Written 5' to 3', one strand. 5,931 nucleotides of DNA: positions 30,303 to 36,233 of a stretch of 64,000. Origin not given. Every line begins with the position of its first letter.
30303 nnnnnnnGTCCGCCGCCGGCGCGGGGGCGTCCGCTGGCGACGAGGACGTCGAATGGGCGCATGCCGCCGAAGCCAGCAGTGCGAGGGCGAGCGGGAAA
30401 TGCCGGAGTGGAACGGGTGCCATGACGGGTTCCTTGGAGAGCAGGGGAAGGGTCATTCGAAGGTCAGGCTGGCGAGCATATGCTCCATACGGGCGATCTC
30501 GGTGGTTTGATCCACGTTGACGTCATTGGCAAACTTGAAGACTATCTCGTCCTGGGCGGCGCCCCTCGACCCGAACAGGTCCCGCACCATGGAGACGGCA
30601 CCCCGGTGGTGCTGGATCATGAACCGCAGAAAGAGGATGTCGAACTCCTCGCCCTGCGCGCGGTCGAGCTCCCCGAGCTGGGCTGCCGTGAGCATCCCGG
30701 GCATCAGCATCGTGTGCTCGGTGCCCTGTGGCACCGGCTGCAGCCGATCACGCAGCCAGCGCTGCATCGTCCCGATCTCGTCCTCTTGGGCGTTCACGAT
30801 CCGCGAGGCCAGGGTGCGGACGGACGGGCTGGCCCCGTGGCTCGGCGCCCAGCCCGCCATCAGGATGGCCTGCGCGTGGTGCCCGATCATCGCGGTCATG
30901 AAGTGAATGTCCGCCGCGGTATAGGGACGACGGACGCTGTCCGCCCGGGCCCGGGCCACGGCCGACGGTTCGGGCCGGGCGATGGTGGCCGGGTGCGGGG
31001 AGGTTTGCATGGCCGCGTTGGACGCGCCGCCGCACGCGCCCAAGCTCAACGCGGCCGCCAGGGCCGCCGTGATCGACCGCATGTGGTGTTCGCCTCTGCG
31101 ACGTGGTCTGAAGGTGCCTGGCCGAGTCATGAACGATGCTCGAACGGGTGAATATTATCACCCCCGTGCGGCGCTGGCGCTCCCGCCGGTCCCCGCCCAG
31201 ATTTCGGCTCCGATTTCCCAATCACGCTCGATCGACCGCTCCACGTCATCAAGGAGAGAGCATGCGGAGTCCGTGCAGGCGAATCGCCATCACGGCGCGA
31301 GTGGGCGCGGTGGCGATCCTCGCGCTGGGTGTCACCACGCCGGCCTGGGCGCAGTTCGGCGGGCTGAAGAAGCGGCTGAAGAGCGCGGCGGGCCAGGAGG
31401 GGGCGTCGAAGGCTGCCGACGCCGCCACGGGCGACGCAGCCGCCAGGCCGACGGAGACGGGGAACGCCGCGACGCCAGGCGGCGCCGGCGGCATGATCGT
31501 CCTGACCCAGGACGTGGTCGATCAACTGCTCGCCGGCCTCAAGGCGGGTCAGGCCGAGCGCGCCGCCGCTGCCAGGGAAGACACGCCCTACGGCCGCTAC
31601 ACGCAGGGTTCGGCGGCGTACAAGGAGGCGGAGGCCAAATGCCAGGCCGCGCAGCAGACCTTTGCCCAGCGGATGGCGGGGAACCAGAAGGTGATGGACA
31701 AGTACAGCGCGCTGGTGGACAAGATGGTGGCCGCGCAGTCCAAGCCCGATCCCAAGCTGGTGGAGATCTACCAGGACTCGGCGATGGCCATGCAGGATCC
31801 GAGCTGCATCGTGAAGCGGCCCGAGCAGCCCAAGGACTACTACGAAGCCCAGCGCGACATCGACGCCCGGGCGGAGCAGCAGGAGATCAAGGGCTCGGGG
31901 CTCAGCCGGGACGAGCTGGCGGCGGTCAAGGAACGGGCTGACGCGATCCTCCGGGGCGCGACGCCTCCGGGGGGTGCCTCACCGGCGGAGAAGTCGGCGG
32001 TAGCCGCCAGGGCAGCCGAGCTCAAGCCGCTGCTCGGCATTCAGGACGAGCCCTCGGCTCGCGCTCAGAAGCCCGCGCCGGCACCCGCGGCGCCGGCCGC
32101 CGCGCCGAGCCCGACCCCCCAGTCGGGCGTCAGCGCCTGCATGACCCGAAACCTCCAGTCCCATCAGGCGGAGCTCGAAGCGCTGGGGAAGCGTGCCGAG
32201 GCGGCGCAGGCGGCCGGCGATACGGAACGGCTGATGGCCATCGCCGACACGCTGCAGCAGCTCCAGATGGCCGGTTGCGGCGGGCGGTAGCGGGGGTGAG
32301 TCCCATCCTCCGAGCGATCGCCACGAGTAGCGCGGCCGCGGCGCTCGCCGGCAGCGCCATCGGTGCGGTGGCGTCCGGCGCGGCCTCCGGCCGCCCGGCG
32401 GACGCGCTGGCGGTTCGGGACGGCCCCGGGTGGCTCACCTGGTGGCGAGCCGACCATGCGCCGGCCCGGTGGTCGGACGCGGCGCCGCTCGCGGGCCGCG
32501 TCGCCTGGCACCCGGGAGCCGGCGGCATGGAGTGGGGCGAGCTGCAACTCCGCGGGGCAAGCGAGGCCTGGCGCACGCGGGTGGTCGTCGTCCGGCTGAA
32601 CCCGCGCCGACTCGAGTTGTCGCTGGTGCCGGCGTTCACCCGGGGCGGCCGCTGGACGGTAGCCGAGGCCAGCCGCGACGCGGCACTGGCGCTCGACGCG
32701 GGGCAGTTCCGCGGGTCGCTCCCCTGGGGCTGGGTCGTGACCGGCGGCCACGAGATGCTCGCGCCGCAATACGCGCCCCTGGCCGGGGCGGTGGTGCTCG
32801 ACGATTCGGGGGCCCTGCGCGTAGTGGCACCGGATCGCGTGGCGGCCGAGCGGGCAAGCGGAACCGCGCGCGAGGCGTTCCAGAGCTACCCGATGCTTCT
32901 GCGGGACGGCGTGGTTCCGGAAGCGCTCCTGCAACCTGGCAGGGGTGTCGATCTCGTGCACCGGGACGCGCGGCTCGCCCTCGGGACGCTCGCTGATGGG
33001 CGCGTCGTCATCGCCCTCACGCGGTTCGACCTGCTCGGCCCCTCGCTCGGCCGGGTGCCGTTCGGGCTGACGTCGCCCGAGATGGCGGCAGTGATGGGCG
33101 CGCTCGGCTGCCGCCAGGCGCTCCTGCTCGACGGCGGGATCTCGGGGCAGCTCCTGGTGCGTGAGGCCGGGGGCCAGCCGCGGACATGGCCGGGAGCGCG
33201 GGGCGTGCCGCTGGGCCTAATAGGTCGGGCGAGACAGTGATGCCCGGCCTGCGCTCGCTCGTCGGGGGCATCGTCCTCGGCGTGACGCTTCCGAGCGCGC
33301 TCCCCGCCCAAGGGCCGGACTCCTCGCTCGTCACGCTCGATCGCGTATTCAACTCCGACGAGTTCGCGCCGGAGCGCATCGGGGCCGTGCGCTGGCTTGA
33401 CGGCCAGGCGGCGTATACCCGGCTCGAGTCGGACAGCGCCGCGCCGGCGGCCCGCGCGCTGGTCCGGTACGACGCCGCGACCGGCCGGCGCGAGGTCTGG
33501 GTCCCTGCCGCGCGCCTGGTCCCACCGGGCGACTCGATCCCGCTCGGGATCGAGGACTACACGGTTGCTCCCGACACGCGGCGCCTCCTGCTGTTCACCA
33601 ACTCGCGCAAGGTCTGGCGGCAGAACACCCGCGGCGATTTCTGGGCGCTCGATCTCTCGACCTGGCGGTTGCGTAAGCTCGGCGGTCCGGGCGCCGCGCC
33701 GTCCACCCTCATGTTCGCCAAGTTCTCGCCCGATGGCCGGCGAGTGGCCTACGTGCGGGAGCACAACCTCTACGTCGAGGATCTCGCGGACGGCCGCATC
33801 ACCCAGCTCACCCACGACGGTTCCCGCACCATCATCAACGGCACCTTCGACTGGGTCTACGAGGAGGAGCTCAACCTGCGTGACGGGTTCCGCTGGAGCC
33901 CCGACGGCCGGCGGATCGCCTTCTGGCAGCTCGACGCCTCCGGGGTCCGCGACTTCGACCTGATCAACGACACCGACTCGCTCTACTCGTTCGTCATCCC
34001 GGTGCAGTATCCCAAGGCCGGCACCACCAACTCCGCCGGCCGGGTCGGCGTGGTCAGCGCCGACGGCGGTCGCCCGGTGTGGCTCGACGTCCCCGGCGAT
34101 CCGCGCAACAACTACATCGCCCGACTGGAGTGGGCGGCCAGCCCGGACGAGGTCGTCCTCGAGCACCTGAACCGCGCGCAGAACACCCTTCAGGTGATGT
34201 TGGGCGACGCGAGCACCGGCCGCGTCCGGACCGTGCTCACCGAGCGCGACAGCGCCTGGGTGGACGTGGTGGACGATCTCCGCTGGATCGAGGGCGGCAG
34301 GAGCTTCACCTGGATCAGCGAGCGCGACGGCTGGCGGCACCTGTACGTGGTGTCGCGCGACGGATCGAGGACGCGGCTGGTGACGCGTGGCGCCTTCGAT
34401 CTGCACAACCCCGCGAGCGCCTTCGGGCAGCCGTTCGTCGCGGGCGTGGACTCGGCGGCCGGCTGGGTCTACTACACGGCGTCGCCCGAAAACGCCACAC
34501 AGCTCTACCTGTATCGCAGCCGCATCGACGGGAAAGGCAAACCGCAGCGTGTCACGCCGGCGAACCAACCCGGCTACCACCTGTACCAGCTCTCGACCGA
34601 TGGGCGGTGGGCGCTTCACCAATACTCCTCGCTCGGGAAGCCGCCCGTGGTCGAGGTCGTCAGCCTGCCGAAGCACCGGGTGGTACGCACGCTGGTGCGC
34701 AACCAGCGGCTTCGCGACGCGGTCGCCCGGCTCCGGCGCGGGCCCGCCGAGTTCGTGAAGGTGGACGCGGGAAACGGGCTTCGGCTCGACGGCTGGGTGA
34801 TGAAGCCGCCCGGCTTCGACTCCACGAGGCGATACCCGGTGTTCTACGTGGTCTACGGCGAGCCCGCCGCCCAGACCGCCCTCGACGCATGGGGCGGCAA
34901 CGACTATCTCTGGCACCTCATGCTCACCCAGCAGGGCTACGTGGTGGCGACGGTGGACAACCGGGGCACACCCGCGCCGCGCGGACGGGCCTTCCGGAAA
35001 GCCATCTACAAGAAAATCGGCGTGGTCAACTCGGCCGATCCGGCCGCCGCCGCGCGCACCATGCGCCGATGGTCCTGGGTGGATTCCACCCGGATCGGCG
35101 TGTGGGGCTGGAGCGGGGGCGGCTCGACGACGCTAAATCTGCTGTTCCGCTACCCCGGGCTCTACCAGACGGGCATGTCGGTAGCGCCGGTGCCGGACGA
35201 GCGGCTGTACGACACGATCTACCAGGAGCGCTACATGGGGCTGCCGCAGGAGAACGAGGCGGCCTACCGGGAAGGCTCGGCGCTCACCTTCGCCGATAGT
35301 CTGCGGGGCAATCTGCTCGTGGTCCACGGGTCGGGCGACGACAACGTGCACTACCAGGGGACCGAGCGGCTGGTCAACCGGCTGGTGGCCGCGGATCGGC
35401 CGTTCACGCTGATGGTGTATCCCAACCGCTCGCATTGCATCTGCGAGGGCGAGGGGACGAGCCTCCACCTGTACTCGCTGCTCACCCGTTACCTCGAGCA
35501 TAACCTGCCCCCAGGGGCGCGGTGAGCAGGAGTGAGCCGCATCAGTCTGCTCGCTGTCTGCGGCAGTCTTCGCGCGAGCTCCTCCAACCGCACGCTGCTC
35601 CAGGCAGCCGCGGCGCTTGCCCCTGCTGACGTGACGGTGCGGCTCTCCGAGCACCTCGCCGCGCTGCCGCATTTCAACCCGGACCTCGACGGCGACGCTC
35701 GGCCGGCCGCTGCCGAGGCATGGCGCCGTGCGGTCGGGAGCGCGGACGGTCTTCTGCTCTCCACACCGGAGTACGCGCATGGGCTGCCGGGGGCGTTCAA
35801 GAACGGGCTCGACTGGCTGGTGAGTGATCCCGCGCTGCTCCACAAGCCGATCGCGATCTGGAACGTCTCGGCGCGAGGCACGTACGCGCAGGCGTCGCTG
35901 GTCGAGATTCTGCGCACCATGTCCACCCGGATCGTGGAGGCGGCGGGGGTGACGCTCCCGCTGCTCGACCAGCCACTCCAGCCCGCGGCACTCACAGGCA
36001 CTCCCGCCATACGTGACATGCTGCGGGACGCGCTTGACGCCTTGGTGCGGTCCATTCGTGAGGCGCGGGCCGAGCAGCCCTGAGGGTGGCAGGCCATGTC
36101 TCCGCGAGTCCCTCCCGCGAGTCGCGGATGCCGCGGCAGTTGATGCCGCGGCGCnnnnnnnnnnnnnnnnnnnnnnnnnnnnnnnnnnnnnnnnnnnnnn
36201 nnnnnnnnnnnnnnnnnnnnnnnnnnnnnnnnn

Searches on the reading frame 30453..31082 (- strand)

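Call 60: search_protein_families(library=pfam, proteins=[window:30453-31082:-], max_evalue=0.0001)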
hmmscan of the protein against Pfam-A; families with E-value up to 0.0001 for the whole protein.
window:30453-31082:- (209 aa): 2 families
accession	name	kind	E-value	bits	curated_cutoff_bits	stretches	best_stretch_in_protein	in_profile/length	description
PF03713.19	DUF305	-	4.4e-40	137.6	27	1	58-203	1-151/151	Domain of unknown function (DUF305)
PF13628.12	DUF4142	-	1.9e-08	35.1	27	1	60-187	5-123/138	Domain of unknown function (DUF4142)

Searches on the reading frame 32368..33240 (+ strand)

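Call 60: search_protein_families(library=pfam, proteins=[window:32368-33240:+], max_evalue=0.0001)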
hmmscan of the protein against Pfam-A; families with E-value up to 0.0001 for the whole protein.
window:32368-33240:+ (290 aa): 1 family
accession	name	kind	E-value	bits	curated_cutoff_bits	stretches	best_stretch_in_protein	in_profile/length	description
PF09992.14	NAGPA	-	2.3e-15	57.6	25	1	117-282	18-164/169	Phosphodiester glycosidase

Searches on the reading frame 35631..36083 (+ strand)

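Call 60: search_protein_families(library=pfam, proteins=[window:35631-36083:+], max_evalue=0.0001)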
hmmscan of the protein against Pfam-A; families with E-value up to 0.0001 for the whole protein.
window:35631-36083:+ (150 aa): 1 family
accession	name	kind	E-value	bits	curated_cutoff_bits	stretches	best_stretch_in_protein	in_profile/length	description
PF03358.20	FMN_red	-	3.8e-18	65.9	24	1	8-107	42-145/152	NADPH-dependent FMN reductase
